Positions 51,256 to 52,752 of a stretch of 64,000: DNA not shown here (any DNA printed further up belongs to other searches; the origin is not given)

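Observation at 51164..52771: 1.46-kb low-GC insertion carrying a DUF4143-type AAA ATPase, flanked by perfect 72-bp direct repeats that preserve the 3' ends of two convergent genes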

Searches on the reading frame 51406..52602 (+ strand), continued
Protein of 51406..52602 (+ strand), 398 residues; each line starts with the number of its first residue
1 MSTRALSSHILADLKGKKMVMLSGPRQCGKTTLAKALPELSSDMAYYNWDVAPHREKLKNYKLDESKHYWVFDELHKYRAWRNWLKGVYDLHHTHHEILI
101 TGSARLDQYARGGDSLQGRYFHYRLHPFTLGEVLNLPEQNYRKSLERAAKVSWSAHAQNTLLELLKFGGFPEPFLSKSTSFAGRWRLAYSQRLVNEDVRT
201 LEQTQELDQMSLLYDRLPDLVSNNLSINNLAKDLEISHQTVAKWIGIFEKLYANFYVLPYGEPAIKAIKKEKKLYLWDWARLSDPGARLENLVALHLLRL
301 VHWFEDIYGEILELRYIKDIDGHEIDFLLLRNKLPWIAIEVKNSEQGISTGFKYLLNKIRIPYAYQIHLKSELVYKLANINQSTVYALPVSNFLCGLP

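Call 58: find_encoding_contigs(protein=P0259, flank=6000, max_places=10)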
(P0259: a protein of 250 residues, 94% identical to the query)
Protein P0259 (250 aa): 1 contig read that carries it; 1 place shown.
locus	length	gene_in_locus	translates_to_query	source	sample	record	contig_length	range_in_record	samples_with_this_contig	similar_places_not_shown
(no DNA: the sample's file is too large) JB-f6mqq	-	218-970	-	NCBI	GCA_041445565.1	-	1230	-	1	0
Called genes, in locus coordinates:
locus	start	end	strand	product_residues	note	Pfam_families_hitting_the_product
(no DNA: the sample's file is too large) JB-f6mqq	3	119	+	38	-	?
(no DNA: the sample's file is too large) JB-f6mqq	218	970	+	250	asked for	PF13489:Methyltransf_23, PF05401:NodS (weak), PF13649:Methyltransf_25, PF13847:Methyltransf_31, PF08241:Methyltransf_11, PF08242:Methyltransf_12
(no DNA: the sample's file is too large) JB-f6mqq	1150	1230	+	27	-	?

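Call 72: search_solved_structures(query=A6, max_evalue=0.01)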
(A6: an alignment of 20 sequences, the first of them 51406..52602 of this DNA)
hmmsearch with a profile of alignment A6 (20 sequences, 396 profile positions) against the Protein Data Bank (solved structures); distinct sequences matched with E-value up to 0.01: 0.

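Call 81: predict_structure(alignment_id=A6)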
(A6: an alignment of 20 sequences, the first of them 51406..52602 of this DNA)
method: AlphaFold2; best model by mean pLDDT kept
length: 398 residues; sequences in the alignment: 20
mean_pLDDT: 84.7   pTM: 0.86
mean pLDDT of the five models: 84.7, 82.2, 81.7, 81.1, 79.1
residues with pLDDT >= 90: 144; 70-90: 218; 50-70: 31; < 50: 5
segments of 3 or more residues with pLDDT < 50: 110-113
pLDDT, mean of each block of 10 residues (from residue 1): 82 86 78 81 88 94 93 86 87 91 62 50 73 90 83 86 92 87 88 80 79 82 67 82 81 83 70 86 90 94 88 91 91 94 90 91 94 90 94 93
secondary structure, 60 per line:
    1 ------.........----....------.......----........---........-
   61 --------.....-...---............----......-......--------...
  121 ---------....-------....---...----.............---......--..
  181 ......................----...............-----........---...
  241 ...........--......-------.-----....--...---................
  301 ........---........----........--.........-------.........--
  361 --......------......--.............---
elements in order: H7-15 E20-23 H30-36 E44-48 H52-59 E69-73 H81-92 E97-102 H104-109 E118-120 H130-133 H141-144 H155-167 H171-176 H179-202 H207-220 H227-234 H238-251 E254-259 E273-276 H285-308 E312-319 E324-331 E334-342 H350-358 E363-368 E375-380 E383-389 H390-395

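Call 85: fold_search(model_id=the predicted structure, library=pdb)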
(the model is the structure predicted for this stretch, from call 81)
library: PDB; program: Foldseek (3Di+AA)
matches with E <= 10: 1241; with E <= 0.001: 38
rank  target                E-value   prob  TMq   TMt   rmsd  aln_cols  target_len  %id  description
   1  3pfi_B                8.1e-05  1.00  0.29  0.37  13.1       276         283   16  2.7 Angstrom resolution crystal structure of a probable holliday junction DNA helicase (ruvB) from Campylobacter jejun (released 2010-11-10)
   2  8dr0_C                9.0e-05  1.00  0.29  0.34  13.6       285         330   13  Closed state of RFC:PCNA bound to a 3' ss/dsDNA junction (released 2022-08-24)
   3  7tib_C                1.1e-04  1.00  0.30  0.35  12.8       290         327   13  Structure of the yeast clamp loader (Replication Factor C RFC) bound to the open sliding clamp (Proliferating Cell Nuc (released 2022-02-16)
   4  1in7                  1.1e-04  1.00  0.29  0.36  11.3       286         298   16  THERMOTOGA MARITIMA RUVB R170A (released 2001-08-08)
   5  6lk0                  1.4e-04  1.00  0.25  0.28  10.8       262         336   15  Crystal structure of human wild type TRIP13 (released 2020-01-22)
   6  3bos_B                1.7e-04  1.00  0.23  0.36  14.0       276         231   12  Crystal structure of a putative dna replication regulator HDA (SAMA_1916) from Shewanella amazonensis sb2b at 1.75 A r (released 2008-01-15)
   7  8s0c_D                1.7e-04  0.99  0.25  0.26  15.3       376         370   14  H. sapiens ORC1-5 bound to double stranded DNA as part of the MCM-ORC complex (released 2024-10-02)
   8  8dr1_C                2.4e-04  1.00  0.29  0.33  13.1       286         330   13  Consensus closed state of RFC:PCNA bound to a 3' ss/dsDNA junction (DNA2) (released 2022-08-17)
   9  8dr4_C                2.4e-04  1.00  0.26  0.30  13.8       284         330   14  Open state of RFC:PCNA bound to a 3' ss/dsDNA junction (DNA2) without NTD (released 2022-08-17)
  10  8umv_C                3.0e-04  1.00  0.26  0.31  13.0       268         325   15  Atomic model of the human CTF18-RFC-PCNA-DNA ternary complex with narrow PCNA opening state I (state 5) (released 2024-05-08)
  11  7thv_B                3.3e-04  1.00  0.31  0.37  11.8       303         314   12  Structure of the yeast clamp loader (Replication Factor C RFC) bound to the sliding clamp (Proliferating Cell Nuclear  (released 2022-02-16)
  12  4xgu_D                3.5e-04  1.00  0.23  0.24  10.7       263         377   15  Structure of C. elegans PCH-2 (released 2015-05-06)
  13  9zjs_B                3.5e-04  0.95  0.22  0.10  17.3       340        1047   13  Human sterile alpha motif domain-containing protein 9 (SAMD9), asymmetric dimer "shell" shape (released 2026-02-25)
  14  8uii_C                3.7e-04  1.00  0.27  0.31  12.7       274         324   17  Cryo-EM map of human clamp-clamp loader ATAD5-RFC-closed PCNA complex in intermediate state 1 (released 2024-05-29)
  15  8efy_C                3.7e-04  0.99  0.28  0.35  13.6       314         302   15  Structure of double homo-hexameric AAA+ ATPase RuvB motors (released 2023-05-10)
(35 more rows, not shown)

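Call 86: list_cluster_members(proteins=[P0122, P0123, P0124, P0125, P0126])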
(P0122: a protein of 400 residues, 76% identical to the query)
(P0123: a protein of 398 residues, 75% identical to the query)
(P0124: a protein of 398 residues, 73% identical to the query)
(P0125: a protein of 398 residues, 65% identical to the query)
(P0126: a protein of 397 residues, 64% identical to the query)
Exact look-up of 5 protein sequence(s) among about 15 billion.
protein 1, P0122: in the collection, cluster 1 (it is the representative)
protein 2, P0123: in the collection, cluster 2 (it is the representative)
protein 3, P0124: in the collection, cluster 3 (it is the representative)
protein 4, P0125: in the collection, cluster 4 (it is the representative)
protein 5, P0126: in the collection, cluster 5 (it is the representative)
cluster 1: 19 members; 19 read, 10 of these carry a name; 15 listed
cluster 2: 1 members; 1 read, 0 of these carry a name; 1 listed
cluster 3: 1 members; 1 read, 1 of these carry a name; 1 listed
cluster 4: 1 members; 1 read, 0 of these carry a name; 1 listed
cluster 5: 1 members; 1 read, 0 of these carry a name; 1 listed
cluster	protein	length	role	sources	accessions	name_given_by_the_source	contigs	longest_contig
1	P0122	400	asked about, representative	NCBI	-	-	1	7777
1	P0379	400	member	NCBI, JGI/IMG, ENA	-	predicted AAA+ superfamily ATPase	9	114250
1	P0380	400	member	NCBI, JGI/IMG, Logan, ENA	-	predicted AAA+ superfamily ATPase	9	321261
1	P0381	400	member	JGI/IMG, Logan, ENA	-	predicted AAA+ superfamily ATPase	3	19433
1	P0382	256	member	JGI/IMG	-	predicted AAA+ superfamily ATPase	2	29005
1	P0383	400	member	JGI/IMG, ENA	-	predicted AAA+ superfamily ATPase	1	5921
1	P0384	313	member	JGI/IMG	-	predicted AAA+ superfamily ATPase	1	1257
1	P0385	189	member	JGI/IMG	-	hypothetical protein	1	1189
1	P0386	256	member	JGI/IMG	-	predicted AAA+ superfamily ATPase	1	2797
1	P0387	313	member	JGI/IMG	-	predicted AAA+ superfamily ATPase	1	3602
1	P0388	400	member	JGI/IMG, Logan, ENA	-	hypothetical protein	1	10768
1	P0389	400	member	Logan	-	-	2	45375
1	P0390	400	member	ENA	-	-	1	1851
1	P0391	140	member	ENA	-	-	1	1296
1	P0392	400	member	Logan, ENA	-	-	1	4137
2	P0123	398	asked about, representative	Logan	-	-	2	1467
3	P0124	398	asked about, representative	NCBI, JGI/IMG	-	predicted AAA+ superfamily ATPase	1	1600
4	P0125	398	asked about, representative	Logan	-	-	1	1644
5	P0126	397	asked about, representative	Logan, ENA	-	-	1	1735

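Call 87: find_encoding_contigs(protein=P0379, flank=4000, max_places=10)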
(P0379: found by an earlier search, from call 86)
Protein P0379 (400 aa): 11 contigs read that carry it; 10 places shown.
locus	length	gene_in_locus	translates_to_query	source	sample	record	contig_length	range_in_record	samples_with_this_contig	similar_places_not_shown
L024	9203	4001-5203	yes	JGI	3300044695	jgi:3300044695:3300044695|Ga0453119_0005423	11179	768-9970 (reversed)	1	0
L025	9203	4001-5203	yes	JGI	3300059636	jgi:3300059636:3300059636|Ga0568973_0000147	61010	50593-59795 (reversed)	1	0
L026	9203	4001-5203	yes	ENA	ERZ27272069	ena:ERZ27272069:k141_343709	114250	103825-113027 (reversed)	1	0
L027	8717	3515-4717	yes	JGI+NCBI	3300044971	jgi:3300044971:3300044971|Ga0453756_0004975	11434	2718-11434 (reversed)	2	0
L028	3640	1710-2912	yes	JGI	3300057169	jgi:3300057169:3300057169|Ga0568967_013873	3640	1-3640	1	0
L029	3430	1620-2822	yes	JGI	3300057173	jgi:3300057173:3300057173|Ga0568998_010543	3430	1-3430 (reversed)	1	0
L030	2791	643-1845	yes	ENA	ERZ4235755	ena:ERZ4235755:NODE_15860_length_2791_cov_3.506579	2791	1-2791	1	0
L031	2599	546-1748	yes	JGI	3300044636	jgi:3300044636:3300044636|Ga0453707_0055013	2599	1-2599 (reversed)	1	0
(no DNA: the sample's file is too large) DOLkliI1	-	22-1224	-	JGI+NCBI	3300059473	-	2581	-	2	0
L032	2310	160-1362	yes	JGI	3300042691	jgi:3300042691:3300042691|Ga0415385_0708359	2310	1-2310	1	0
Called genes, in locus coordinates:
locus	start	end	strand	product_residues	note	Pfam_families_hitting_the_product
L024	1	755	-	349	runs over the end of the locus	-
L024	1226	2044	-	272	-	PF01609:DDE_Tnp_1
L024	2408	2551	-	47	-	-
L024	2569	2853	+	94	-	PF13560:HTH_31 (weak), PF01381:HTH_3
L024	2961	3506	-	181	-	-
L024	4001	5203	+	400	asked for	PF13173:AAA_14, PF13635:DUF4143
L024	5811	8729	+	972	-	PF02684:LpxB, PF00664:ABC_membrane, PF00005:ABC_tran, PF02463:SMC_N (weak)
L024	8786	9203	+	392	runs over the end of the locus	-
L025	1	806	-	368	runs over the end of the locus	-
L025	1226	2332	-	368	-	PF05598:DUF772, PF01609:DDE_Tnp_1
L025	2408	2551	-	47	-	-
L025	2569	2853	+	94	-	PF13560:HTH_31 (weak), PF01381:HTH_3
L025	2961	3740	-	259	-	PF05401:NodS (weak), PF13489:Methyltransf_23, PF13649:Methyltransf_25, PF13847:Methyltransf_31, PF08241:Methyltransf_11, PF08242:Methyltransf_12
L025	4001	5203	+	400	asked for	PF13173:AAA_14, PF13635:DUF4143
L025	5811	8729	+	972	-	PF02684:LpxB, PF00664:ABC_membrane, PF00005:ABC_tran, PF02463:SMC_N (weak)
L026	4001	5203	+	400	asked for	PF13173:AAA_14, PF13635:DUF4143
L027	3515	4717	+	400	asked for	PF13173:AAA_14, PF13635:DUF4143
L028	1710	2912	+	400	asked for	PF13173:AAA_14, PF13635:DUF4143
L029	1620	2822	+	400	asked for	PF13173:AAA_14, PF13635:DUF4143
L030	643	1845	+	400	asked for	PF13173:AAA_14, PF13635:DUF4143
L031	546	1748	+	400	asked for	PF13173:AAA_14, PF13635:DUF4143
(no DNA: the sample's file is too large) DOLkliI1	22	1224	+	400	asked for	PF13173:AAA_14, PF13635:DUF4143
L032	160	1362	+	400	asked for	PF13173:AAA_14, PF13635:DUF4143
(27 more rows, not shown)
